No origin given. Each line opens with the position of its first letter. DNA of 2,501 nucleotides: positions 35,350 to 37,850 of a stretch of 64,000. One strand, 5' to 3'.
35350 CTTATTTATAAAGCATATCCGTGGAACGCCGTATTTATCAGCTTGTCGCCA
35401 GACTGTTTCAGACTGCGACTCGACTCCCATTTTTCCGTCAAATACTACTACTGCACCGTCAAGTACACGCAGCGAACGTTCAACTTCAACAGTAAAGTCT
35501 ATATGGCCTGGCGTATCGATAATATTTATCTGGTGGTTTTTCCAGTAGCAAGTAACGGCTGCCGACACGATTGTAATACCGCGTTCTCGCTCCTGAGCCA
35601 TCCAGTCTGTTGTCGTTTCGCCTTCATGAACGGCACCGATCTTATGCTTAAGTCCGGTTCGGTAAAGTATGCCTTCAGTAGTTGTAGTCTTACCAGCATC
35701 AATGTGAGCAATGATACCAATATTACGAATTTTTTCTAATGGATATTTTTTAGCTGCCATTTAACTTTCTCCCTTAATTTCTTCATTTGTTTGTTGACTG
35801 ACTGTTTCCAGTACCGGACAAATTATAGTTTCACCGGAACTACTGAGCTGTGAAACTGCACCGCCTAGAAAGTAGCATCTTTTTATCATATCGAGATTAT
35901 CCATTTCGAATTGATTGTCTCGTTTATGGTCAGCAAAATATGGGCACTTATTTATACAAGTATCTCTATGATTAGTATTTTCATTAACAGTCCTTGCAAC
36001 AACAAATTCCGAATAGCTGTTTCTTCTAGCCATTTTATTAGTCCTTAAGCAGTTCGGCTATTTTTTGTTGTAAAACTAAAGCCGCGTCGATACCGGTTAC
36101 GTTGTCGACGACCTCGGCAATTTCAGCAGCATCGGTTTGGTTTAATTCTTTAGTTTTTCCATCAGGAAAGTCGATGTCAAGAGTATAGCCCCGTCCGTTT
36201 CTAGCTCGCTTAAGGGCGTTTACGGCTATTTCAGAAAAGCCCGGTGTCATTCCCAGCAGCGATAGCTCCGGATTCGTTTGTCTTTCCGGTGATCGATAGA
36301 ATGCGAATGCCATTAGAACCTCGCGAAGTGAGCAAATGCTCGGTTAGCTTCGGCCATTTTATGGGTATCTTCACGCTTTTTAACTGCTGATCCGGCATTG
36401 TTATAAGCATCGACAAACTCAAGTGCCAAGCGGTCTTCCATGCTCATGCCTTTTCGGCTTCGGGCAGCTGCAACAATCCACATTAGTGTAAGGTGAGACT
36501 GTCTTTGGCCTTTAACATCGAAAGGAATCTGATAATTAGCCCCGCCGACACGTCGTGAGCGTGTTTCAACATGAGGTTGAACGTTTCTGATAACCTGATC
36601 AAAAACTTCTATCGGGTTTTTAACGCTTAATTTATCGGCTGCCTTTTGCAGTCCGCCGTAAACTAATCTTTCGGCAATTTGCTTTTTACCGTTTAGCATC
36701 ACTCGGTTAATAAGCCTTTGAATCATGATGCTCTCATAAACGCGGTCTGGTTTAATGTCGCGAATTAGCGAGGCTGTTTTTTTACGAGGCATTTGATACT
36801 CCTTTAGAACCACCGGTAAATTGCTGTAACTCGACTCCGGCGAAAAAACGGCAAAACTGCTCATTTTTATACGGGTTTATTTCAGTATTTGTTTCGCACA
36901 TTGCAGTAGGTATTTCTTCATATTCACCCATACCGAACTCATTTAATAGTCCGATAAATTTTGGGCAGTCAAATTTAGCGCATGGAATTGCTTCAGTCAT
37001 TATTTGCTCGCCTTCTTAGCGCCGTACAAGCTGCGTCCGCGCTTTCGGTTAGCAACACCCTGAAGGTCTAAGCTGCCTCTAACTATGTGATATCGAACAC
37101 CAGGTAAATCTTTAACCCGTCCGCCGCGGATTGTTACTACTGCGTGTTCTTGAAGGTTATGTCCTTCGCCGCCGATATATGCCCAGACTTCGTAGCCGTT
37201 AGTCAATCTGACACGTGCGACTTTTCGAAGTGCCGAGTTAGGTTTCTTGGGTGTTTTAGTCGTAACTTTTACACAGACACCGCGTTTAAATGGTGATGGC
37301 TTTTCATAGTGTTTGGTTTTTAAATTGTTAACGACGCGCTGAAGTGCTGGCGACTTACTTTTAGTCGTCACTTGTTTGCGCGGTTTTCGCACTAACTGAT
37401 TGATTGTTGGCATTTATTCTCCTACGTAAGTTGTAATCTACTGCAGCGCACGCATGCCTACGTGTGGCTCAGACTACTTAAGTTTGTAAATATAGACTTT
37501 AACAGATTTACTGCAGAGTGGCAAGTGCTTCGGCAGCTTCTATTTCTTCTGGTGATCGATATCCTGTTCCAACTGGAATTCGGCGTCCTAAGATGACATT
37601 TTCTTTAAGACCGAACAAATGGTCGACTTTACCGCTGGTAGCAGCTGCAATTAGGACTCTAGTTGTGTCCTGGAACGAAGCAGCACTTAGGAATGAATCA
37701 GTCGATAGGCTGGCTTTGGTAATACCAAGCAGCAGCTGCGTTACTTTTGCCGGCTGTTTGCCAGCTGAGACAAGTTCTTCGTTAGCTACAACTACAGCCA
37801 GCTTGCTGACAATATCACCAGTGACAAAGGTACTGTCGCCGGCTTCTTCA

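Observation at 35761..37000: Three translationally coupled mini-genes around rpsG in the str operon, two sharing Cys motifs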

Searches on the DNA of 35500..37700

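Call 49: search_rna_families(source=window, start=35500, end=37700, threshold=evalue, max_evalue=1)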
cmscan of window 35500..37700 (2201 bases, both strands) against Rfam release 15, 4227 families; matches with E-value up to 1: 0.
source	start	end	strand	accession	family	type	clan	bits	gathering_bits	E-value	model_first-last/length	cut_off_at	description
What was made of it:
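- On Structured RNA leader or ribosomal-protein autoregulatory element: No Rfam hit at E<=1 in 35500-37700 (call 49).
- No Rfam family in 35500-37700 (call 49).
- Tried and rejected: An RNA-element explanation was tested and rejected: no Rfam match (call 49).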

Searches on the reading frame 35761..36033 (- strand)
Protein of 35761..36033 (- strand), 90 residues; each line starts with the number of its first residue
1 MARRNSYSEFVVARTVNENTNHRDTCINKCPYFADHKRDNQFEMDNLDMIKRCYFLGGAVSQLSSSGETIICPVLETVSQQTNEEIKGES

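Call 3: search_protein_families(library=pfam, proteins=[window:35761-36033:-], max_evalue=1)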
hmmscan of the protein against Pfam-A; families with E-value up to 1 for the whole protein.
window:35761-36033:- (90 aa): 0 families

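Call 4: search_protein_families(library=ncbifam, proteins=[window:35761-36033:-], max_evalue=1)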
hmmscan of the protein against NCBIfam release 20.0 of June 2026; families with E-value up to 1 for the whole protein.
window:35761-36033:- (90 aa): 0 families

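Call 7: find_homologous_proteins(query=window:35761-36033:-, max_evalue=0.01)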
Query window:35761-36033:- (90 aa): 1 proteins with E <= 0.01 among 1 candidates.
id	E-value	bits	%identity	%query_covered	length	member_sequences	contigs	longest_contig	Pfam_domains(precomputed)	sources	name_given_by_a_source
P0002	1.6e-54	199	100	100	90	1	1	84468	-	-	-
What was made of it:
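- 35761..36033 (-): ORF90: 90-aa orphan protein, pI 5.27, Cys at 26, 30 (CP), 53 and 72 (CP). It starts 4 nt after ORF91 (SD AAGGA). Its TAA abuts the fusA ATG, and it carries the fusA SD (GGGAG). No homologue in 5.8 billion proteins (call 7).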

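Call 23: search_protein_families(library=phrogs, proteins=[window:35761-36033:-], max_evalue=0.1)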
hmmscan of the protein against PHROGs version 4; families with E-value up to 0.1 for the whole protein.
window:35761-36033:- (90 aa): 0 families

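Call 24: search_protein_families(library=padloc, proteins=[window:35761-36033:-], max_evalue=0.1)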
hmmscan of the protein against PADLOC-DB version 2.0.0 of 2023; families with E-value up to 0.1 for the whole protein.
window:35761-36033:- (90 aa): 0 families
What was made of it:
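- On Toxin-antitoxin or anti-phage defence module: No PADLOC, Pfam or PHROG hit (calls 3, 23, 24).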

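Call 29: find_encoding_contigs(protein=window:35761-36033:-, flank=6000, max_places=5)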
Protein window:35761-36033:- (90 aa): 1 contig read that carries it; 1 place shown.
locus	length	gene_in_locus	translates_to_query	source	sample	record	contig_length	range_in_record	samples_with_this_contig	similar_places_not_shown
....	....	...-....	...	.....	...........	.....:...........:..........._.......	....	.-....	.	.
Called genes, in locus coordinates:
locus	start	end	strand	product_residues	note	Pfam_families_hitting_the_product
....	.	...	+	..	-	?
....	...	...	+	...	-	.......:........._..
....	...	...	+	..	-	-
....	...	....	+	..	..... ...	-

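Call 32: predict_structure(protein=window:35761-36033:-)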
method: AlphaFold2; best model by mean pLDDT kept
length: 90 residues; sequences in the alignment: 1
mean_pLDDT: 40.4   pTM: 0.22
mean pLDDT of the five models: 40.4, 37.4, 36.0, 36.0, 34.9
residues with pLDDT >= 90: 0; 70-90: 0; 50-70: 4; < 50: 86
segments of 3 or more residues with pLDDT < 50: 1-19, 21-59, 63-90
pLDDT, mean of each block of 10 residues (from residue 1): 31 38 47 37 37 46 46 41 41
secondary structure, 60 per line:
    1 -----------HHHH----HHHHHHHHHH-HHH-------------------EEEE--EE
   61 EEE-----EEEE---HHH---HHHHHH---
elements in order: H12-15 H20-29 E53-56 E59-63 E69-72 H82-87
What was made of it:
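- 35761..36033 (-): AlphaFold2 pLDDT 40 (call 32).
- On Zinc ribbon / C4 zinc finger: The ORF90 model is too poor to judge (pLDDT 40, call 32).
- ORF90 is predicted with low confidence (call 32).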

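Call 35: search_protein_representatives(protein=window:35761-36033:-)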
Query: 90 residues. Proteins with E-value up to 0.001 (for the whole library): 2; up to 1e-10: 1; up to 1e-30: 1. The best 2 are listed.
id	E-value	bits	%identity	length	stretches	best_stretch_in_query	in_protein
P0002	5.0e-55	198.9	100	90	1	1-90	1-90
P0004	1.8e-05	40.9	27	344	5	23-59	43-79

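Call 52: search_solved_structures(query=window:35761-36033:-, max_evalue=10)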
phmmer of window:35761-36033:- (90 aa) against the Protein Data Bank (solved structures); distinct sequences matched with E-value up to 10: 0.

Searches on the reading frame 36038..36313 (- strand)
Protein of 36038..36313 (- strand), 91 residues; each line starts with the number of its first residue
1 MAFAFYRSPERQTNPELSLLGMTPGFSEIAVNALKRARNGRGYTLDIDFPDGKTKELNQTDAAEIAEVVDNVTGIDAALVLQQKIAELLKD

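Call 3: search_protein_families(library=pfam, proteins=[window:36038-36313:-], max_evalue=1)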
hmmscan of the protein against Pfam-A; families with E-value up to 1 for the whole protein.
window:36038-36313:- (91 aa): 0 families

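Call 4: search_protein_families(library=ncbifam, proteins=[window:36038-36313:-], max_evalue=1)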
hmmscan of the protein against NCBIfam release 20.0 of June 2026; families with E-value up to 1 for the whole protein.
window:36038-36313:- (91 aa): 2 families
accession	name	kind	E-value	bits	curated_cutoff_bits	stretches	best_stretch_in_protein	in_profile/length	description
NF040636.1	AcpM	exception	0.037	14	146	1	62-84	7-29/93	meromycolate extension acyl carrier protein AcpM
NF002147.0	PRK00982.1-1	equivalog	0.097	12.5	84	1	62-84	9-31/83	acyl carrier protein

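Call 8: find_homologous_proteins(query=window:36038-36313:-, max_evalue=0.01)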
Query window:36038-36313:- (91 aa): 1 proteins with E <= 0.01 among 5 candidates.
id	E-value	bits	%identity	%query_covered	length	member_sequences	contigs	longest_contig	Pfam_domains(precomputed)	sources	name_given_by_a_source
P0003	2.4e-51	188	100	100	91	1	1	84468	-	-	-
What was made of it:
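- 36038..36313 (-): ORF91: 91-aa orphan protein, pI 4.73, no Cys. Its ATG overlaps the rpsG TAA; SD GAGG lies within the last rpsG codons. No homologue by word-indexed search (call 8).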

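Call 22: search_protein_families(library=pfam, alignment_id=A2, max_evalue=0.05)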
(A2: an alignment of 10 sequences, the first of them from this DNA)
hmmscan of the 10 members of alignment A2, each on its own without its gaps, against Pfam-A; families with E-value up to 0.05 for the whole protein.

A. member 1, seq(91 aa): 0 families

B. families by the number of members that match (of 10 scanned): 0 families

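Call 23: search_protein_families(library=phrogs, proteins=[window:36038-36313:-], max_evalue=0.1)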
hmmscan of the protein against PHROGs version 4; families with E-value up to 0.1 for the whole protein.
window:36038-36313:- (91 aa): 0 families

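Call 24: search_protein_families(library=padloc, proteins=[window:36038-36313:-], max_evalue=0.1)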
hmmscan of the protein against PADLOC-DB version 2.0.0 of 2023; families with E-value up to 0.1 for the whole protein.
window:36038-36313:- (91 aa): 0 families

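Call 33: predict_structure(protein=window:36038-36313:-)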
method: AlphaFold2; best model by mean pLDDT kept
length: 91 residues; sequences in the alignment: 1
mean_pLDDT: 64.0   pTM: 0.50
mean pLDDT of the five models: 64.0, 61.7, 60.2, 59.1, 52.7
residues with pLDDT >= 90: 0; 70-90: 28; 50-70: 52; < 50: 11
segments of 3 or more residues with pLDDT < 50: 14-19
pLDDT, mean of each block of 10 residues (from residue 1): 54 50 56 68 64 72 75 67 72 53
secondary structure, 60 per line:
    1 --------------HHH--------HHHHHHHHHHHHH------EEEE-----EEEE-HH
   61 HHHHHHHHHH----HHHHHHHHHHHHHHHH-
elements in order: H26-38 E45-48 E54-57 H59-70 H75-90
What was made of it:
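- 36038..36313 (-): AlphaFold2 single-sequence pLDDT 64, pTM 0.50, helix-strand-strand-helix-helix (call 33).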

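Call 37: fold_search(model_id=the predicted structure, library=pdb)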
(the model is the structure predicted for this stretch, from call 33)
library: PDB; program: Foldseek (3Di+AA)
matches with E <= 10: 368; with E <= 0.001: 0
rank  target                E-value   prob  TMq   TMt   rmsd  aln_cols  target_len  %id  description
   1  8v48_H                9.4e-01  0.10  0.24  0.10   6.0        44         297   14  CryoEM structure of AriA-AriB complex (Form III) (released 2024-06-26)
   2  3aei_A                1.0e+00  0.16  0.35  0.34   8.6        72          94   19  Crystal structure of the prefoldin beta2 subunit from Thermococcus strain KS-1 (released 2010-05-19)
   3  7ls6_L                1.1e+00  0.06  0.24  0.14  13.2        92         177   13  Cryo-EM structure of Pre-15S proteasome core particle assembly intermediate purified from Pre3-1 proteasome mutant (G3 (released 2021-04-14)
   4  5iiy_A                1.1e+00  0.10  0.21  0.11   8.7        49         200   16  SrpA adhesin in complex with the Neu5Ac-galactoside disaccharide (released 2017-02-08)
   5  3hhs_A                1.2e+00  0.10  0.25  0.05   9.5        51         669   20  Crystal Structure of Manduca sexta prophenoloxidase (released 2009-09-29)
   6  4i8i                  1.3e+00  0.08  0.20  0.09   5.2        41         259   17  Crystal structure of a DUF4886 family protein (BACUNI_01406) from Bacteroides uniformis ATCC 8492 at 1.50 A resolution (released 2013-01-16)
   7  5ij3_A                1.5e+00  0.09  0.21  0.11   8.7        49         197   16  SrpA adhesin in complex with sialyl T antigen (released 2017-02-08)
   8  5eq2_B                1.5e+00  0.08  0.21  0.11   8.8        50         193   24  Crystal Structure of the SrpA Adhesin from Streptococcus sanguinis (released 2016-01-27)
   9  5eq3_B                1.6e+00  0.08  0.21  0.11   8.8        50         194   24  Crystal structure of the SrpA adhesin from Streptococcus sanguinis with a sialyl galactose disaccharide bound (released 2016-01-27)
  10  8g6e_H                1.7e+00  0.02  0.21  0.09  14.7       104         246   10  Structure of the Plasmodium falciparum 20S proteasome complexed with inhibitor TDI-8304 (released 2023-12-20)
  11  8ixw_B                1.8e+00  0.06  0.22  0.13  14.5        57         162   24  Tilapia lake virus S8 segment (released 2024-04-10)
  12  2ba0_A                1.9e+00  0.12  0.32  0.16  10.7        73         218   14  Archaeal exosome core (released 2005-11-22)
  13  8st6                  1.9e+00  0.08  0.22  0.11   8.7        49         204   16  Hsa Siglec + Unique domains bound to Neu5Gc alpha2,3 Gal beta OMe (released 2024-05-15)
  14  5eq4_B                1.9e+00  0.07  0.21  0.11   8.7        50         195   24  Crystal structure of the SrpA adhesin R347E mutant from Streptococcus sanguinis (released 2016-01-27)
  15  9y0l_K                1.9e+00  0.04  0.25  0.14  12.5       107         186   17  Incorrectly assembled half-Pf20S (released 2025-10-29)
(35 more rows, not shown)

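Call 53: search_solved_structures(query=window:36038-36313:-, max_evalue=10)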
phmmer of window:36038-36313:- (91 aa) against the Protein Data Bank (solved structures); distinct sequences matched with E-value up to 10: 10.
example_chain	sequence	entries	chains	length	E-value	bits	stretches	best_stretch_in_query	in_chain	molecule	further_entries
9b0s_cB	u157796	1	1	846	1.7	12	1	25-90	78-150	Elongation factor 2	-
6mte_v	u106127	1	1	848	1.7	12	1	25-90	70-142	eEF2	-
9y49_Ct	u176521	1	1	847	1.7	12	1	25-90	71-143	Elongation factor 2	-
7ls1_m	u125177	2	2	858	1.7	12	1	25-90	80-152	Elongation factor 2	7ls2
6gz3_Ct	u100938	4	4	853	1.7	12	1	25-90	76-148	eukaryotic elongation factor 2 (eEF2) | Elongation factor 2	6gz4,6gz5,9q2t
9q2m_EF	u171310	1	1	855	1.7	12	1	25-90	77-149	Elongation factor 2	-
3j7p_4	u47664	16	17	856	1.8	12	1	25-90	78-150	Eukaryotic elongation factor 2 | Elongation factor 2 | eEF2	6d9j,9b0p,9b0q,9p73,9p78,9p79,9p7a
11he_v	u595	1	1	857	1.8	12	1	25-90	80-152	Elongation factor 2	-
11hg_v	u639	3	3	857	1.8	12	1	25-90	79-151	Elongation factor 2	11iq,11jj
11hv_v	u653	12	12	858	1.8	12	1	25-90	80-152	Elongation factor 2 | eEF2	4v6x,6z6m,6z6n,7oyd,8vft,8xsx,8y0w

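Call 61: fold_search(model_id=the predicted structure, library=viral)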
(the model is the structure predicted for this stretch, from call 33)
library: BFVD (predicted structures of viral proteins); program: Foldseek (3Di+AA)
matches with E <= 10: 793; with E <= 0.001: 0
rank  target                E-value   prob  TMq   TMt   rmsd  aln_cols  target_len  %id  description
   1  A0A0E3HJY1            9.5e-02  0.51  0.38  0.19   7.3        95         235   14  Uncharacterized protein [Synechococcus phage ACG-2014e]
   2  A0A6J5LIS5            1.3e-01  0.69  0.37  0.22   6.7        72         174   17  Uncharacterized protein [uncultured Caudovirales phage]
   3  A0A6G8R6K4            1.4e-01  0.28  0.23  0.34   7.1        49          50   31  Uncharacterized protein [Synechococcus phage S-H34]
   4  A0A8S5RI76            2.2e-01  0.12  0.26  0.16  17.3       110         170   10  Uncharacterized protein [virus sp. ctML55]
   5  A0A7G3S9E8            2.7e-01  0.12  0.30  0.19  10.8       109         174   20  Uncharacterized protein [Tilapia lake virus]
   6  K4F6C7                2.7e-01  0.09  0.20  0.25   8.9        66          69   21  Uncharacterized protein [Cronobacter phage vB_CsaM_GAP32]
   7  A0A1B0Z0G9            3.1e-01  0.44  0.35  0.34   5.6        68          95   16  (no name in the UniProt tables at hand)
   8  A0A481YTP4            3.1e-01  0.38  0.38  0.18   5.4        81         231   12  Uncharacterized protein [Marseillevirus LCMAC101]
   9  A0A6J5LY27            3.3e-01  0.63  0.48  0.08   4.3        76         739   22  Uncharacterized protein [uncultured Caudovirales phage]
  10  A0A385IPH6            3.7e-01  0.18  0.24  0.27   8.2        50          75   16  Uncharacterized protein [Escherichia phage LL11]
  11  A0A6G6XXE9            3.7e-01  0.18  0.30  0.18  10.7        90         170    9  (no name in the UniProt tables at hand)
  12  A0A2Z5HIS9            3.7e-01  0.14  0.36  0.21  14.6       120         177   10  (no name in the UniProt tables at hand)
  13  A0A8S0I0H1            4.3e-01  0.60  0.43  0.22   3.4        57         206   10  (no name in the UniProt tables at hand)
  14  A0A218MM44            4.3e-01  0.16  0.34  0.21  12.9       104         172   12  Uncharacterized protein [uncultured virus]
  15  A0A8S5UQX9            4.6e-01  0.44  0.42  0.43   3.8        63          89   10  Uncharacterized protein [Podoviridae sp. ctQyH19]
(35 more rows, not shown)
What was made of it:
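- Tried and rejected: ORF91 is moderate (pLDDT 64), but Foldseek against PDB and BFVD gave nothing below E=0.09 (calls 32, 33, 37, 61).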
